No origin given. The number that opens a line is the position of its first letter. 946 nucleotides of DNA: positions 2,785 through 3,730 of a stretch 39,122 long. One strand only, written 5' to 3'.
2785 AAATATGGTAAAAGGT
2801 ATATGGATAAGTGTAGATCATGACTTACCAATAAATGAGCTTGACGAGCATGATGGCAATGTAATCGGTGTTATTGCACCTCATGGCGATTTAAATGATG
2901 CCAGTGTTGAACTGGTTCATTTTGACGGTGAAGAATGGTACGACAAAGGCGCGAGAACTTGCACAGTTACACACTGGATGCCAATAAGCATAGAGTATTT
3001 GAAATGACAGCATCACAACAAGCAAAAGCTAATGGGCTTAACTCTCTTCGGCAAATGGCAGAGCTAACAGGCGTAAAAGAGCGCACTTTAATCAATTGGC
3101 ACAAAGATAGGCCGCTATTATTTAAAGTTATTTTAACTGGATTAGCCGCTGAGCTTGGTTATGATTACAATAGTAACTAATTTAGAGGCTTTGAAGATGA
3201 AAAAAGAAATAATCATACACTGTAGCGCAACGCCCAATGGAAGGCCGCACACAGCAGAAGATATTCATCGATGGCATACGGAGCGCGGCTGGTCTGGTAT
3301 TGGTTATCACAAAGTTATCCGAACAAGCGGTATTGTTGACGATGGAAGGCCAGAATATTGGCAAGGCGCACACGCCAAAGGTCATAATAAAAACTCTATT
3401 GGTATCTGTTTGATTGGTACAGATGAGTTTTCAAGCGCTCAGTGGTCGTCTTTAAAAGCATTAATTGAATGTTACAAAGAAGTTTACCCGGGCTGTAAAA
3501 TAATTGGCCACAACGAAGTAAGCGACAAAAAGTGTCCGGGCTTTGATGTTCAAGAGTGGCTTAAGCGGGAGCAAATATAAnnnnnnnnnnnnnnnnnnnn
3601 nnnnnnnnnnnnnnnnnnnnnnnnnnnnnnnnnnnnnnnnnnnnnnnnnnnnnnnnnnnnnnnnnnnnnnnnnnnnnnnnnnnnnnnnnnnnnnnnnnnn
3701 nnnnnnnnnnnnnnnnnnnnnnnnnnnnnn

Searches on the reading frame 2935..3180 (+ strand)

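Call 74: search_protein_families(library=phrogs, proteins=[window:2935-3180:+], max_evalue=0.001)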
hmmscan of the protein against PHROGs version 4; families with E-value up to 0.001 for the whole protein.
window:2935-3180:+ (81 aa): 1 family
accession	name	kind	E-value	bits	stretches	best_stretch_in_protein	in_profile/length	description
phrog_409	-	transcription regulation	1.4e-06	29.9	1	17-64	8-52/127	transcriptional regulator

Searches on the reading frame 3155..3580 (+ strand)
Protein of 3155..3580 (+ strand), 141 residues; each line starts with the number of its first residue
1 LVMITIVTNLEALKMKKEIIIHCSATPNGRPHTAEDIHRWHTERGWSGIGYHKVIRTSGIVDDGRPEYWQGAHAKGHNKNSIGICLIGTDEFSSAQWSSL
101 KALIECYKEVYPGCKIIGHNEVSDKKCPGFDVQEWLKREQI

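Call 65: search_protein_families(library=phrogs, proteins=[window:3155-3580:+], max_evalue=0.001)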
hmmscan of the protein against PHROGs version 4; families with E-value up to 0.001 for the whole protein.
window:3155-3580:+ (141 aa): 6 families
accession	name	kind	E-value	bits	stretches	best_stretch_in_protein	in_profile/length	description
phrog_822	-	lysis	6.1e-53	180.7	1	14-140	22-157/215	amidase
phrog_1493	-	lysis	8.3e-25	88.8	1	14-137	32-168/394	endolysin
phrog_35436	-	lysis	1.1e-17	65.2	1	11-130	15-136/266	amidase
phrog_3088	-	lysis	8.9e-06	26.6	1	15-134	23-146/248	amidase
phrog_1794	-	lysis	0.00037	21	1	16-129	56-180/336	amidase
phrog_12609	-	lysis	0.00086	19.9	0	16-103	23-114/264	endolysin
